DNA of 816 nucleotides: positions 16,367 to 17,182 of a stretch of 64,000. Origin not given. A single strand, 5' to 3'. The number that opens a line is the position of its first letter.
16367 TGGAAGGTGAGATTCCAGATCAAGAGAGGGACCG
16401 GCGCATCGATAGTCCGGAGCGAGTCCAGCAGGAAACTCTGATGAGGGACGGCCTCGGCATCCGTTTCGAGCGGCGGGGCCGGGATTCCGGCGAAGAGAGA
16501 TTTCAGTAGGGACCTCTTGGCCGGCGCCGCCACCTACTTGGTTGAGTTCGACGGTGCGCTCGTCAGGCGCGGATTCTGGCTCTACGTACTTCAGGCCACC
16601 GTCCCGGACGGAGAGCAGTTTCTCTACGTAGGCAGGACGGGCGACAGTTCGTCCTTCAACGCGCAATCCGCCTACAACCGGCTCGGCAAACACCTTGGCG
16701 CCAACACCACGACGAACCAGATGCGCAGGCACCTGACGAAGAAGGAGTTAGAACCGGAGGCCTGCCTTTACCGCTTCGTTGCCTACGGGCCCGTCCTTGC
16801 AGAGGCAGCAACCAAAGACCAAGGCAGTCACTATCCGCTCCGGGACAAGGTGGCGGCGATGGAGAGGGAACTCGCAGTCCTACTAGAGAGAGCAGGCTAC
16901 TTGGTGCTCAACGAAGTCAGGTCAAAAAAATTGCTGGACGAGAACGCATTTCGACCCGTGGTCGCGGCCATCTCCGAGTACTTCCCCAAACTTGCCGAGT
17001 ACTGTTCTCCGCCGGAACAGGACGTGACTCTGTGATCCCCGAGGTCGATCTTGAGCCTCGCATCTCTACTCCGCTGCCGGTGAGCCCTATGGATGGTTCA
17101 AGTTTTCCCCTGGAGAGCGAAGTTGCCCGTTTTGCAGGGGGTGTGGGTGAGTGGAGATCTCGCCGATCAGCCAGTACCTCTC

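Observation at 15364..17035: Cassette 1 cargo: uncharacterised PD-(D/E)xK-like protein plus GIY-YIG-like protein operon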

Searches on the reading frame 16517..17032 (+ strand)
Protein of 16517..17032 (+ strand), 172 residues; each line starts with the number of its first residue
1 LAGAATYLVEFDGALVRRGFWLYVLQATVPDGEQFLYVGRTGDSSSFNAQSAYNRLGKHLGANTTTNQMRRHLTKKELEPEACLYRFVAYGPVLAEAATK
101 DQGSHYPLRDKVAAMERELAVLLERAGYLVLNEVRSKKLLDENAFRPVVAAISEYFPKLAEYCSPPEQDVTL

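Call 3: search_protein_families(library=pfam, proteins=[window:16517-17032:+], max_evalue=1)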
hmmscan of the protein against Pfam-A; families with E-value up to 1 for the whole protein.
window:16517-17032:+ (172 aa): 0 families

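Call 4: search_protein_families(library=padloc, proteins=[window:16517-17032:+], max_evalue=1)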
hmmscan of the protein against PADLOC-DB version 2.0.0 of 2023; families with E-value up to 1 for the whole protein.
window:16517-17032:+ (172 aa): 0 families

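Call 7: search_protein_families(library=ncbifam, proteins=[window:16517-17032:+], max_evalue=1)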
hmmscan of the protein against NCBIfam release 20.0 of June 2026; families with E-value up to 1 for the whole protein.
window:16517-17032:+ (172 aa): 1 family
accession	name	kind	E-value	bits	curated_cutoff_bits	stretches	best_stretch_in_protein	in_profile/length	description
NF011280.0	PRK14688.1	equivalog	0.16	12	230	0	22-74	27-78/121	hypothetical protein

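Call 8: search_protein_families(library=phrogs, proteins=[window:16517-17032:+], max_evalue=1)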
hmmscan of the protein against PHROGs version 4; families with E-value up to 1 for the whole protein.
window:16517-17032:+ (172 aa): 0 families

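Call 10: search_solved_structures(query=window:16517-17032:+, max_evalue=10)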
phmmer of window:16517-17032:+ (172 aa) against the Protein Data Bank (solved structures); distinct sequences matched with E-value up to 10: 2.
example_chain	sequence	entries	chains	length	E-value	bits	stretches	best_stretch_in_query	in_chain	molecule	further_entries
28ye_b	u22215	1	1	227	0.54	13.4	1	63-112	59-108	Large ribosomal subunit protein uL3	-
3n8t_A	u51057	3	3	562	1.4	12.1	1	127-167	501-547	alpha-amylase, GH57 family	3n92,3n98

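Call 12: find_homologous_proteins(query=window:16517-17032:+, max_evalue=0.001)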
Query window:16517-17032:+ (172 aa): 145 proteins with E <= 0.001 among 226 candidates; the best 120 are listed.
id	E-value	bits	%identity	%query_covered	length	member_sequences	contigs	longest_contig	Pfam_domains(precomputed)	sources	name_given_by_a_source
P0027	1.2e-108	378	99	100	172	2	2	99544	-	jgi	jgi:hypothetical protein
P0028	4.7e-83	295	84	93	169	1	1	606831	-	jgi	jgi:hypothetical protein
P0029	8.4e-80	284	76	98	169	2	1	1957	-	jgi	-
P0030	4.0e-78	279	80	91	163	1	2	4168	-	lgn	-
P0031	2.8e-74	266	76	91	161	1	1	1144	-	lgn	-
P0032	3.1e-74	266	77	93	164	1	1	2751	-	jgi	jgi:hypothetical protein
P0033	5.8e-73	262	74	97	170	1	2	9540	-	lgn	-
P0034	7.1e-67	242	73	91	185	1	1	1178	-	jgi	jgi:hypothetical protein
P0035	2.7e-63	231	66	94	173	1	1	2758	-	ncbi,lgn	-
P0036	5.5e-60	220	67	89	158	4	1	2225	-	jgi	jgi:hypothetical protein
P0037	5.4e-59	217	65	92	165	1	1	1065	-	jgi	jgi:hypothetical protein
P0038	3.7e-58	214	62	92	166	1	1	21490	-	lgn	-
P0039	1.7e-56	209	62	93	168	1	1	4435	-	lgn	-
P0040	2.1e-49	186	56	94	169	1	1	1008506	-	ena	-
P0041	8.4e-48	180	57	91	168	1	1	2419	-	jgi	jgi:hypothetical protein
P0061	4.7e-36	142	49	91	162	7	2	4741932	-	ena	-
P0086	1.5e-30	124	43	94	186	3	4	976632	-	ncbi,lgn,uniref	ncbi:hypothetical protein [Shinella sp.]|uniref:hypothetical protein n=1 Tax=Shinella sp. TaxID=1870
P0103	6.0e-27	113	44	87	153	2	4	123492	-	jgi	jgi:hypothetical protein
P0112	3.8e-26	110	44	90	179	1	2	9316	-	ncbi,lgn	-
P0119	1.8e-25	108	44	87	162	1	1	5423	-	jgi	jgi:predicted component of type VI protein secretion system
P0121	7.6e-25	106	42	95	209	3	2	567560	-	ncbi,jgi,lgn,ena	-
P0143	1.1e-22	99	47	79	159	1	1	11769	-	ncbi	-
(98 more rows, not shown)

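Call 21: find_encoding_contigs(protein=P0061, flank=6000, max_places=3)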
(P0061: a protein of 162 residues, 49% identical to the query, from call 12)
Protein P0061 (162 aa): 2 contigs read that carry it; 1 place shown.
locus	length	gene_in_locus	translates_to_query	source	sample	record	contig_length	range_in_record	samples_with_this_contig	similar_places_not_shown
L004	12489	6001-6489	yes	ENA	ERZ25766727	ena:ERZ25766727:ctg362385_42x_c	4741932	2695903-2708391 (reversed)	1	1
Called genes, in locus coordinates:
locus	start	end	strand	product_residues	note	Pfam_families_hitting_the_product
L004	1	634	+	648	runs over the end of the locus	PF02727:Cu_amine_oxidN2, PF21994:AGAO-like_N2, PF02728:Cu_amine_oxidN3, PF01179:Cu_amine_oxid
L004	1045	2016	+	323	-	PF14870:PSII_BNR (faint), PF02012:BNR (faint), PF25852:DUF6242_C (faint), PF15902:Sortilin-Vps10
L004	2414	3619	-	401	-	PF00155:Aminotran_1_2, PF12897:Asp_aminotransf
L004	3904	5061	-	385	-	PF14269:Arylsulfotran_2, PF05935:Arylsulfotrans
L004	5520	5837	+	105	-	-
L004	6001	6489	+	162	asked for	-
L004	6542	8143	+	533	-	PF07969:Amidohydro_3, PF01979:Amidohydro_1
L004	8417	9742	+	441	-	PF13701:DDE_Tnp_1_4, PF01609:DDE_Tnp_1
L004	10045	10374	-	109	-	PF00085:Thioredoxin, PF13098:Thioredoxin_2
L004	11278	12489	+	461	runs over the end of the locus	PF04909:Amidohydro_2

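Call 22: find_encoding_contigs(protein=P0086, flank=6000, max_places=3)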
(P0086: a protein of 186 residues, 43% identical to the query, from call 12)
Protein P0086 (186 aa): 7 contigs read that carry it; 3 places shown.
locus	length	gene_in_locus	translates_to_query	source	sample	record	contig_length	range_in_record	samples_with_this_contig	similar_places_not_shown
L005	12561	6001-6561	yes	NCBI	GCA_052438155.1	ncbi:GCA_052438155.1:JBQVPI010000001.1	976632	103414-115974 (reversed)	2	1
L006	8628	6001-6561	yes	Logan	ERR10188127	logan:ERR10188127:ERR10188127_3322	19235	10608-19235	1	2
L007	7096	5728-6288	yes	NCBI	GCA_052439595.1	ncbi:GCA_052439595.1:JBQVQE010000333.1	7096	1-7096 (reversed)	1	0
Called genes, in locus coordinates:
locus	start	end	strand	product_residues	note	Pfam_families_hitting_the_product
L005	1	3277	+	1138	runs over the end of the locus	PF04313:HSDR_N, PF00270:DEAD, PF04851:ResIII, PF18766:SWI2_SNF2, PF00271:Helicase_C (weak), PF08463:EcoEI_R_C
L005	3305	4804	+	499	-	PF12161:HsdM_N, PF02384:N6_Mtase, PF01170:UPF0020, PF07669:Eco57I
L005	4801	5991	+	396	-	PF01420:Methylase_S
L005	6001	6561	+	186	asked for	-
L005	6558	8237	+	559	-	PF13175:AAA_15, PF13476:AAA_23, PF13304:AAA_21, PF13175:AAA_15, PF12476:DUF3696 (weak)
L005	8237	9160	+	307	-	-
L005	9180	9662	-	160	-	-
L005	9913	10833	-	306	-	PF12852:Cupin_6, PF00165:HTH_AraC (faint), PF12833:HTH_18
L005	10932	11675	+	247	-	PF00106:adh_short, PF01370:Epimerase (weak), PF08659:KR (weak), PF13561:adh_short_C2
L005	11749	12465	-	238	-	PF02104:SURF1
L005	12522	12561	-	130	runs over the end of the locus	PF03626:COX4_pro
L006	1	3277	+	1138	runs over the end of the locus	PF04313:HSDR_N, PF00270:DEAD, PF04851:ResIII, PF18766:SWI2_SNF2, PF00271:Helicase_C (weak), PF08463:EcoEI_R_C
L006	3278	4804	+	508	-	PF12161:HsdM_N, PF02384:N6_Mtase, PF01170:UPF0020, PF07669:Eco57I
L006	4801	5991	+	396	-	PF01420:Methylase_S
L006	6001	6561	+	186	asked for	-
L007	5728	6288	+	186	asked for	-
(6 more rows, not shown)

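Call 23: find_encoding_contigs(protein=P0040, flank=6000, max_places=3)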
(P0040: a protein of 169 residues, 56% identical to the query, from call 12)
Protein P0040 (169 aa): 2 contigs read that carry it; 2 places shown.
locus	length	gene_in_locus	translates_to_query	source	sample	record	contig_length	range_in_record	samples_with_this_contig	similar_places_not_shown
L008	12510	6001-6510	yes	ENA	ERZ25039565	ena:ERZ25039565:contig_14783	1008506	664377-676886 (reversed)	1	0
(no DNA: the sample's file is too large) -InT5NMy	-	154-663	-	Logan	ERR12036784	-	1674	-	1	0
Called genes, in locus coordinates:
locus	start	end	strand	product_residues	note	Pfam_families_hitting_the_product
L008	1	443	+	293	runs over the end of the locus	PF09995:MPAB_Lcp_cat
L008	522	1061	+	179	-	PF04402:SIMPL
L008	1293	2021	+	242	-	-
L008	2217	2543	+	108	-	PF13473:Cupredoxin_1, PF00127:Copper-bind (weak)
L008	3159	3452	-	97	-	-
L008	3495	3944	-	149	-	PF19459:DUF5996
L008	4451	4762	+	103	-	PF12840:HTH_20, PF01022:HTH_5, PF12802:MarR_2 (weak)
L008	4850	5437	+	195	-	PF05988:DUF899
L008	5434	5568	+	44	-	-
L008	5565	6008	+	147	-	PF08327:AHSA1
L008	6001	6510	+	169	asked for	-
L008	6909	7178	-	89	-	-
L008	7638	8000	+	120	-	-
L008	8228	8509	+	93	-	PF02604:PhdYeFM_antitox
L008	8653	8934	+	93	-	-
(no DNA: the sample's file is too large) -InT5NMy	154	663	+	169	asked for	-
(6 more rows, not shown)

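Call 25: predict_structure(alignment_id=A2)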
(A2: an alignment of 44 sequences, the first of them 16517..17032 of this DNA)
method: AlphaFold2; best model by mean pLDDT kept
length: 172 residues; sequences in the alignment: 44
mean_pLDDT: 94.6   pTM: 0.88
mean pLDDT of the five models: 94.6, 94.4, 93.1, 93.0, 91.6
residues with pLDDT >= 90: 152; 70-90: 19; 50-70: 1; < 50: 0
segments of 3 or more residues with pLDDT < 50: none
pLDDT, mean of each block of 10 residues (from residue 1): 88 96 98 98 87 95 94 97 98 94 95 98 98 97 97 97 84 79
secondary structure, 60 per line:
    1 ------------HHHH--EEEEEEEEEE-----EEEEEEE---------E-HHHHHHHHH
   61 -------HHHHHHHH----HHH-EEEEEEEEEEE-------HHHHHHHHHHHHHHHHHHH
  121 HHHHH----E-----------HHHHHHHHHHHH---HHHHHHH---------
elements in order: H13-16 E19-28 E34-40 H52-60 H68-75 E84-94 H102-125 H142-153 H157-163

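Call 29: fold_search(model_id=the predicted structure, library=pdb)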
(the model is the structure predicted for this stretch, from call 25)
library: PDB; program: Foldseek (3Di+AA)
matches with E <= 10: 289; with E <= 0.001: 0
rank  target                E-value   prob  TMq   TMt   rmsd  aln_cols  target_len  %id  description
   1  2nyt_A                5.5e-01  0.08  0.19  0.17  11.8       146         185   14  The APOBEC2 Crystal Structure and Functional Implications for AID (released 2007-01-09)
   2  6adj_A                6.6e-01  0.09  0.20  0.05   7.6       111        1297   12  Rat Xanthine oxidoreductase, D428E variant (released 2019-08-07)
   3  8emt_A                7.4e-01  0.11  0.21  0.05   7.7       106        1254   11  Cryo-EM analysis of the human aldehyde oxidase from liver (released 2023-05-10)
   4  2e3t_B                8.4e-01  0.11  0.22  0.05   7.0       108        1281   13  Crystal structure of rat xanthine oxidoreductase mutant (W335A and F336L) (released 2007-09-25)
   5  6aju_A                8.4e-01  0.11  0.22  0.05   7.3       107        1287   11  Rat Xanthine oxidoreductase (released 2019-09-11)
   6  6abu_A                9.0e-01  0.10  0.21  0.05   8.2       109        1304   12  Rat Xanthine oxidoreductase, NAD bound form (released 2019-07-31)
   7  2nyt_C                9.0e-01  0.07  0.19  0.17  11.8       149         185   15  The APOBEC2 Crystal Structure and Functional Implications for AID (released 2007-01-09)
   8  1jro_B                9.0e-01  0.07  0.21  0.07  12.6       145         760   12  Crystal Structure of Xanthine Dehydrogenase from Rhodobacter capsulatus (released 2002-01-11)
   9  2w55_B                9.0e-01  0.07  0.21  0.07  12.6       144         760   11  Crystal Structure of Xanthine Dehydrogenase (E232Q variant) from Rhodobacter capsulatus in Complex with Hypoxanthine (released 2008-12-23)
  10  6ac4_A                9.5e-01  0.10  0.22  0.05   7.2       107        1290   12  Rat Xanthine oxidoreductase, D428N variant (released 2019-08-28)
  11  7bqc_MODEL_1_A        9.5e-01  0.09  0.21  0.28  12.3       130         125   10  Solution NMR structure of NF4; de novo designed protein with a novel fold (released 2021-03-24)
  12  4f2d_A                9.5e-01  0.07  0.23  0.10  12.6       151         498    9  Crystal Structure of Escherichia coli L-arabinose Isomerase (ECAI) complexed with Ribitol (released 2012-05-30)
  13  4eme_D                1.0e+00  0.05  0.18  0.10  12.0       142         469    8  X-ray crystal structure and specificity of the Plasmodium falciparum malaria aminopeptidase (released 2012-06-27)
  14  3nvu_A                1.1e+00  0.10  0.15  0.14   8.9        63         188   19  Modulating Heme Redox Potential Through Protein-Induced Porphyrin Distortion (released 2010-09-08)
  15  6abu_B                1.1e+00  0.09  0.22  0.05   7.1       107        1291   11  Rat Xanthine oxidoreductase, NAD bound form (released 2019-07-31)
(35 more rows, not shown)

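Call 30: search_solved_structures(query=A2, max_evalue=10, show_alignments=3)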
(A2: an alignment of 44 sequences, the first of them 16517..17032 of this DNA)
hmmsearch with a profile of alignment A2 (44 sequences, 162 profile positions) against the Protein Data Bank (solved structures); distinct sequences matched with E-value up to 10: 8.
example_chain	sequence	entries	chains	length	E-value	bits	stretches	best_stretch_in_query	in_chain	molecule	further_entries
1kht_A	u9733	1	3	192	0.012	18.7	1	69-139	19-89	adenylate kinase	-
1ki9_A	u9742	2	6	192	0.57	13.2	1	75-131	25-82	adenylate kinase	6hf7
9o00_A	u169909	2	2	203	0.66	13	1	93-145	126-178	8-oxoguanine DNA glycosylase/AP lyase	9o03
9o02_A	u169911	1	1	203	0.75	12.8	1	93-145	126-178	8-oxoguanine DNA glycosylase/AP lyase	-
9o01_A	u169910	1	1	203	0.85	12.6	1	93-145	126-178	8-oxoguanine DNA glycosylase/AP lyase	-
9b45_V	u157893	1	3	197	0.88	12.6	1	22-56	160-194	gp39 Ripcord-2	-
7mq5_A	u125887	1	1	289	1.4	12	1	103-144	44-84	Universal stress protein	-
3mt0_A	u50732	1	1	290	1.4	12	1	103-144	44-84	uncharacterized protein PA1789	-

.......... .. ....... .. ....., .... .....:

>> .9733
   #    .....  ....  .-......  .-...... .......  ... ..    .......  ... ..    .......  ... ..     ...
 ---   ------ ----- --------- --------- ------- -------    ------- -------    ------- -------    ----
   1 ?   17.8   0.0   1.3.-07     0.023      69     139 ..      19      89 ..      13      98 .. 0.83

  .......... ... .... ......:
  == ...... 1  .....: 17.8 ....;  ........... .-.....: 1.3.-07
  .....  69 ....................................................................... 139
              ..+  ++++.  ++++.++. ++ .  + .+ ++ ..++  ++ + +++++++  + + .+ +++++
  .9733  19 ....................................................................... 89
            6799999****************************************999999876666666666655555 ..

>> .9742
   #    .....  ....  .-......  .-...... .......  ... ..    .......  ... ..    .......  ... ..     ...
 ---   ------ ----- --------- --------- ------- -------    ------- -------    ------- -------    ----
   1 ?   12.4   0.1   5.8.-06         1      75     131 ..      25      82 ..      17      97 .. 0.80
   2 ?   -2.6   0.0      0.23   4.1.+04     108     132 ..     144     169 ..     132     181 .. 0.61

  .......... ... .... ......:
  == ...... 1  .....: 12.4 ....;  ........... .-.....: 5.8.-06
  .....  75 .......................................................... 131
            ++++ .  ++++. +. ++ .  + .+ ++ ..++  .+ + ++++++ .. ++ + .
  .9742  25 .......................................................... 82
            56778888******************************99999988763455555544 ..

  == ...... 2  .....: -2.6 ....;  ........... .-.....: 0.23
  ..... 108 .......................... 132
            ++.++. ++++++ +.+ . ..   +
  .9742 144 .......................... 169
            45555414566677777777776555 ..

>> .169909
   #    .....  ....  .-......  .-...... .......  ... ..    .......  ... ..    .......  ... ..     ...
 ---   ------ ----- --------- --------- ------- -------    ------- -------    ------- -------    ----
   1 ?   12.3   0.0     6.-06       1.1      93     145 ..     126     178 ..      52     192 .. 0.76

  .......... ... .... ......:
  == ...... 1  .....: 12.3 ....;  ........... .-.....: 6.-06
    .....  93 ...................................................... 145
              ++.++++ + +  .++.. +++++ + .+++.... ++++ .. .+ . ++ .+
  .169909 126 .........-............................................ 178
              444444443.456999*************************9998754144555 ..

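Call 32: search_protein_families(library=pfam, alignment_id=A2, max_evalue=10)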
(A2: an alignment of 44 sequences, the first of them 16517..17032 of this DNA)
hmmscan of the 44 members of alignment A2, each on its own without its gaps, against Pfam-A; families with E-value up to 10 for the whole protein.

A. member 1, window:16517-17032:+ (172 aa): 0 families

B. families by the number of members that match (of 44 scanned): 22 families
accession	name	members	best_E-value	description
PF01541.30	GIY-YIG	10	0.011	GIY-YIG catalytic domain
PF21811.2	RdfA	5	0.0065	Rod-determining factor A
PF03167.25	UDG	2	0.024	Uracil DNA glycosylase superfamily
PF21038.3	CEP104_N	2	0.041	Centrosomal protein CEP104, N-terminal domain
PF11684.13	DUF3280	2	0.11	Protein of unknown function (DUF2380)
PF12828.12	PXB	1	0.014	PX-associated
PF20706.3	GT4-conflict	1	0.034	Family 4 Glycosyltransferase in conflict systems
PF09663.15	Amido_AtzD_TrzD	1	0.037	Amidohydrolase ring-opening protein (Amido_AtzD_TrzD)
PF13277.11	YmdB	1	0.041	YmdB-like protein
PF24443.1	DUF7562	1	0.067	Family of unknown function (DUF7562)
PF20412.3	RALGAPB_N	1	0.078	RALGAPB N-terminal domain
PF20068.4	Amphi-Trp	1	0.082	Amphi-Trp domain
PF22737.1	NNH6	1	0.12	NACHT N-terminal Helical domain 6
PF09214.16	Prd1-P2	1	0.12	Bacteriophage Prd1, adsorption protein P2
PF23469.1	KH_12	1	0.15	KH-domain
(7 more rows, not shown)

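Call 39: find_related_loci(query=A2, collection=metagenome_contigs, flank=6000)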
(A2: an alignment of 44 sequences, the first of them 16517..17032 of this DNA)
Query A2 (172 aa) in metagenome_contigs; peptide patterns used: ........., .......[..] (x = any residue, [..] = any of these).
600 stretches matched a pattern (row limit reached: there are more); 543 encode a relative of the query (tblastn E <= 1e-3); the best 80 are kept; 80 distinct loci.
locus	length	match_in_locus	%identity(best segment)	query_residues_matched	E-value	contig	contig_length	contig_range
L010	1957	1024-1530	76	1-169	7e-90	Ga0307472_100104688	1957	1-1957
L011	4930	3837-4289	54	9-161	2e-51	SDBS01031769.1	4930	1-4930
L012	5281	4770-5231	51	4-159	2e-50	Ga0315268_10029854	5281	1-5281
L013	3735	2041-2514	50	4-161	2e-50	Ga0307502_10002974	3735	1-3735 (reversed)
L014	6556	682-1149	53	4-159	2e-50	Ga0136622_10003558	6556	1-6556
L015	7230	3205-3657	54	6-159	1e-49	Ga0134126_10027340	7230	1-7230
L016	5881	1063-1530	51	4-159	2e-49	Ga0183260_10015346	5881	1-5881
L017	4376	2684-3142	52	8-162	7e-49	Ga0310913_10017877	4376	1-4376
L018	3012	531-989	52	8-162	7e-49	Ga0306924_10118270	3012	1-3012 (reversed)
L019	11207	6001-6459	52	5-159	8e-49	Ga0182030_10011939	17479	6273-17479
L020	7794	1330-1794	51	4-159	9e-49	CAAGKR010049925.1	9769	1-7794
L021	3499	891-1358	48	4-159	8e-48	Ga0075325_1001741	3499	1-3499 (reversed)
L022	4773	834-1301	48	4-159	8e-48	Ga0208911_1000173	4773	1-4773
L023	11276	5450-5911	50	4-159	1e-47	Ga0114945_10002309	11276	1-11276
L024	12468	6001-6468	49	4-161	1e-47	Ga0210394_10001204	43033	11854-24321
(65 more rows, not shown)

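Call 40: find_related_loci(query=A2, collection=viral_contigs, flank=6000)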
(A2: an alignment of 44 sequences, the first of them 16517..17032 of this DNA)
Query A2 (172 aa) in viral_contigs; peptide patterns used: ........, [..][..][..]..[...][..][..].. (x = any residue, [..] = any of these).
34 stretches matched a pattern; 4 encode a relative of the query (tblastn E <= 1e-3); 4 distinct loci.
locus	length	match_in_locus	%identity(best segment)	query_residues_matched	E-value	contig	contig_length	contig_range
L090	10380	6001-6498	43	1-159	3e-39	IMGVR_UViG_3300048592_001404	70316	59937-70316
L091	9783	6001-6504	41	4-164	2e-35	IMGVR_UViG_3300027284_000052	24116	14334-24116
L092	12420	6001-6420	41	6-149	4e-30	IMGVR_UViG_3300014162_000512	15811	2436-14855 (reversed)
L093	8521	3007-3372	34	7-131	3e-20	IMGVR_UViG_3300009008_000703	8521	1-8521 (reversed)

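Call 52: search_protein_families(library=pfam, proteins=[P0103, P0112, P0119, P0121, P0143], max_evalue=10)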
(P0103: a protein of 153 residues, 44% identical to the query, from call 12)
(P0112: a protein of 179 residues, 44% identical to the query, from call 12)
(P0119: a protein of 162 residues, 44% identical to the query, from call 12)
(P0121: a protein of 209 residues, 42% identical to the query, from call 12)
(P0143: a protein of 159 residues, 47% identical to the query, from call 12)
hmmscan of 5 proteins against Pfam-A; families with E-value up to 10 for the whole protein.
P0103 (153 aa): 1 family
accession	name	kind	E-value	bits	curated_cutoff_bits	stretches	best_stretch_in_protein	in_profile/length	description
PF21038.3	CEP104_N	-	0.07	13.7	27.5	1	27-78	42-92/120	Centrosomal protein CEP104, N-terminal domain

P0112 (179 aa): 1 family
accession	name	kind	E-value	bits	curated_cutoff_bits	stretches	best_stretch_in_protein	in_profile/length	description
PF01541.30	GIY-YIG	-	0.09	13.5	22.6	1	41-78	3-31/78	GIY-YIG catalytic domain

P0119 (162 aa): 0 families

P0121 (209 aa): 0 families

P0143 (159 aa): 0 families

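Call 56: fold_search(model_id=the predicted structure, library=viral)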
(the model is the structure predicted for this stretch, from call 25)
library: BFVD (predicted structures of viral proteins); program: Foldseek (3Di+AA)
matches with E <= 10: 756; with E <= 0.001: 0
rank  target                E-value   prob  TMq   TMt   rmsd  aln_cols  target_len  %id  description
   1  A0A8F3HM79            1.4e-03  0.99  0.38  0.24  13.2       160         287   12  Homing endonuclease [Escherichia phage vB_EcoM-ZQ3]
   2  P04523                3.0e-03  0.94  0.34  0.17  17.3       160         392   16  DNA replication protein [Enterobacteria phage T4]
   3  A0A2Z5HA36            4.4e-03  0.97  0.30  0.43   5.2       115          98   14  Uncharacterized protein [Pseudomonas phage phCDa]
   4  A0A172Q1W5            5.6e-03  0.98  0.35  0.33  11.3       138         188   11  Homing endonuclease [Escherichia phage MX01]
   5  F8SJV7                1.0e-02  0.72  0.30  0.15  16.9       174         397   19  Putative endonuclease [Pseudomonas phage PhiPA3]
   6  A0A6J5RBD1            1.1e-02  0.14  0.16  0.04  28.3       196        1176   15  Large polyvalent protein-associated domain-containing protein (Fragment) [uncultured Caudovirales phage]
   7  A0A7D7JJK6            1.3e-02  0.77  0.36  0.21  15.9       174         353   14  (no name in the UniProt tables at hand)
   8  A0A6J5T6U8            1.6e-02  0.66  0.28  0.24  15.3       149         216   15  GIY-YIG_COG3680 domain containing protein [uncultured Caudovirales phage]
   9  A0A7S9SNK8            2.1e-02  0.66  0.33  0.27  17.2       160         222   13  (no name in the UniProt tables at hand)
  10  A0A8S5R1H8            2.2e-02  0.72  0.36  0.23  16.8       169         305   12  Intron associated endonuclease [Siphoviridae sp. ct6d71]
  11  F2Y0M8                2.3e-02  0.60  0.30  0.38  14.4       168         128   16  (no name in the UniProt tables at hand)
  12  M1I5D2                2.5e-02  0.90  0.39  0.43  15.0       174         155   13  (no name in the UniProt tables at hand)
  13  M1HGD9                2.6e-02  0.75  0.32  0.30  15.7       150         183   22  (no name in the UniProt tables at hand)
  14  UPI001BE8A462         2.6e-02  0.60  0.31  0.35  17.1       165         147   12  (no name look-up for this kind of identifier)
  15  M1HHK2                2.6e-02  0.38  0.25  0.15  17.4       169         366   16  (no name in the UniProt tables at hand)
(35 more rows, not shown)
